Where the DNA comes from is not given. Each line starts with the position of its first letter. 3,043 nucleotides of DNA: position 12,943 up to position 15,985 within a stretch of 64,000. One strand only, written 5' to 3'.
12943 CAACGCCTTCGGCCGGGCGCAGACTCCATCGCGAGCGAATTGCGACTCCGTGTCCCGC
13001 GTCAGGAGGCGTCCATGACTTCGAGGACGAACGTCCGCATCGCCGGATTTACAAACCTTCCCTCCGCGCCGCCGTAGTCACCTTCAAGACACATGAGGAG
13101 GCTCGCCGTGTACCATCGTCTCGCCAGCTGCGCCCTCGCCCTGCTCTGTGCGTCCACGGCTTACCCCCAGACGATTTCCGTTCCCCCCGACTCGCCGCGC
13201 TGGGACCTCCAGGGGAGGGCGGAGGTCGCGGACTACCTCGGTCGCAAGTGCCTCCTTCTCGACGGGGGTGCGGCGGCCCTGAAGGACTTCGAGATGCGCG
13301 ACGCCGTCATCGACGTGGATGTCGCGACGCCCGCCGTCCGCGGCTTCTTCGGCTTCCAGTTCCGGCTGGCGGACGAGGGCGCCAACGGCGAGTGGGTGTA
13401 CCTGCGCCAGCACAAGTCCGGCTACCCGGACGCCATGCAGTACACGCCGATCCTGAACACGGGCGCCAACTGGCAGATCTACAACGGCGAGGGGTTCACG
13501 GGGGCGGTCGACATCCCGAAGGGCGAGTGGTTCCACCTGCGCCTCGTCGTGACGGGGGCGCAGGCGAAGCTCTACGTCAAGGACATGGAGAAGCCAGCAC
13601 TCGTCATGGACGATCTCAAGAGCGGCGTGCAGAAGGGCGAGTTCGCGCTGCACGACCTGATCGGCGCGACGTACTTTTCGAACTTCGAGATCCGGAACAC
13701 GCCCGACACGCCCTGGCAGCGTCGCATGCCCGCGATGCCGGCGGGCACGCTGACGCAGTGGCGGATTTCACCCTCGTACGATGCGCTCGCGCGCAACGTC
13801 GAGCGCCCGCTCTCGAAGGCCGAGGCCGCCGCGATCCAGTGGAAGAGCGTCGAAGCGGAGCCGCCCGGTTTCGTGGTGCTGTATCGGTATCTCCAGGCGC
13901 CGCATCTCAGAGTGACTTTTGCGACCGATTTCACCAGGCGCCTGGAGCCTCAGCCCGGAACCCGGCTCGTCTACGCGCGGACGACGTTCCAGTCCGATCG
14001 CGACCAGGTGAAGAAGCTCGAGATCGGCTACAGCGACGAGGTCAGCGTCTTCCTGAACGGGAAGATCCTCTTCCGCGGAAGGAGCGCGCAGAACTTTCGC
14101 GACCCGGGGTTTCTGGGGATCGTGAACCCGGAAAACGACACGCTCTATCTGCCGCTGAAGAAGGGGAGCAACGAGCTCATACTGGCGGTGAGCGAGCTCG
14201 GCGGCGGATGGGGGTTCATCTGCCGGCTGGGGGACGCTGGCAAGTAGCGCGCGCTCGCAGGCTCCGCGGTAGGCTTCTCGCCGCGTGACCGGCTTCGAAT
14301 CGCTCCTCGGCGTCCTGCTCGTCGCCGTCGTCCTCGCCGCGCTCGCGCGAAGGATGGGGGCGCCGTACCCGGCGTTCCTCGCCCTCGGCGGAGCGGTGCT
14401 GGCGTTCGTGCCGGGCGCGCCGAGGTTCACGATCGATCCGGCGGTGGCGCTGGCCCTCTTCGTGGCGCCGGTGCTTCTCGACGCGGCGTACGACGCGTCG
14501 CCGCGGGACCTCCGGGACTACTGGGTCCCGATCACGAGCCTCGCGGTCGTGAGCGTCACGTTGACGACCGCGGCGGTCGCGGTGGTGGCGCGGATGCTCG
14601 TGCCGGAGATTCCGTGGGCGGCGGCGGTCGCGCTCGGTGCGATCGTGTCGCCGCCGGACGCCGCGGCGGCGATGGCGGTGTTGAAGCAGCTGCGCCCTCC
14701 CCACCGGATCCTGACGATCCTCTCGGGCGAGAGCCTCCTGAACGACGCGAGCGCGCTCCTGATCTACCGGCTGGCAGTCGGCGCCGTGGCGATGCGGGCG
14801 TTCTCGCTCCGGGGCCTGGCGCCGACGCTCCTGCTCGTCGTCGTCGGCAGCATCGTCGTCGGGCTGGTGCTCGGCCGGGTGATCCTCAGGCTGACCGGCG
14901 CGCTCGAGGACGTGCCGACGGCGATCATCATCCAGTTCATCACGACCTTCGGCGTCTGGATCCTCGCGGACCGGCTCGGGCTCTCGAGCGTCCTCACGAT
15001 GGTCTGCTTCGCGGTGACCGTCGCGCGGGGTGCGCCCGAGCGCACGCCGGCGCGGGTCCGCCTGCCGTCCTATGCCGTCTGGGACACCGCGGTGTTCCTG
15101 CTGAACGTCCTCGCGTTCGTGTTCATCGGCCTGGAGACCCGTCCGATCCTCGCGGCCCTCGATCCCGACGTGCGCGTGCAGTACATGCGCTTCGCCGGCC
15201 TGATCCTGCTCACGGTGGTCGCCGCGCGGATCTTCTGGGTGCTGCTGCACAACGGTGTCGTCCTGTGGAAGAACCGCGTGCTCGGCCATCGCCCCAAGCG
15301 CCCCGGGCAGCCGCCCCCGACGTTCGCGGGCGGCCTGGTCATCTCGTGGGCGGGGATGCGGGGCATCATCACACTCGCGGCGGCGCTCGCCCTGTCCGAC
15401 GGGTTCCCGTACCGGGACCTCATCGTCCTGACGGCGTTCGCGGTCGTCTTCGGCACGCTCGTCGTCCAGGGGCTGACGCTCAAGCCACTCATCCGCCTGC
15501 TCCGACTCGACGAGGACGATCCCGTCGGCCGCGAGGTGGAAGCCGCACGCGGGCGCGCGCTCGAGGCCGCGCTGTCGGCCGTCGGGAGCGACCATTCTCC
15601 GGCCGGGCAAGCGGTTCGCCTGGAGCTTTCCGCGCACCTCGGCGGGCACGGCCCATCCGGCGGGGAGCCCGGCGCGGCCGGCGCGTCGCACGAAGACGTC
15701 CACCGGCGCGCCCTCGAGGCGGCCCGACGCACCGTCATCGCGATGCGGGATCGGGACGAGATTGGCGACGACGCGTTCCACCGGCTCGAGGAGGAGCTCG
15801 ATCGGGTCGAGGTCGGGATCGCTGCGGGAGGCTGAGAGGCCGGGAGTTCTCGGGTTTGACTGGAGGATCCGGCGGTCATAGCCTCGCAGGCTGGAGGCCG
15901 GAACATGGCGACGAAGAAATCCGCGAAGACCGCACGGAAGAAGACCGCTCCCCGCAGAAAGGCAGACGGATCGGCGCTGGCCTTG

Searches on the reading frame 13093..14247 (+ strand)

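Call 47: search_protein_families(library=pfam, proteins=[window:13093-14247:+], max_evalue=0.0001)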
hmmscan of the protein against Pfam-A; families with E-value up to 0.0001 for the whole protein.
window:13093-14247:+ (384 aa): 1 family
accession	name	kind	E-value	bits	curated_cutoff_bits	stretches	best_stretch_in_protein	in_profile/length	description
PF06439.18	3keto-disac_hyd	-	5.1e-05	23.8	26.8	0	88-201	58-187/187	3-keto-disaccharide hydrolase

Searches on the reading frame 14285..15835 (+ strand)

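Call 47: search_protein_families(library=pfam, proteins=[window:14285-15835:+], max_evalue=0.0001)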
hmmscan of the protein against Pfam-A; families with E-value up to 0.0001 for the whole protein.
window:14285-15835:+ (516 aa): 1 family
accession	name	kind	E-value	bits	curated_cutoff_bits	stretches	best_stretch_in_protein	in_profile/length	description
PF00999.27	Na_H_Exchanger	-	7.8e-45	153.8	26.2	1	12-403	2-373/375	Sodium/hydrogen exchanger, transmembrane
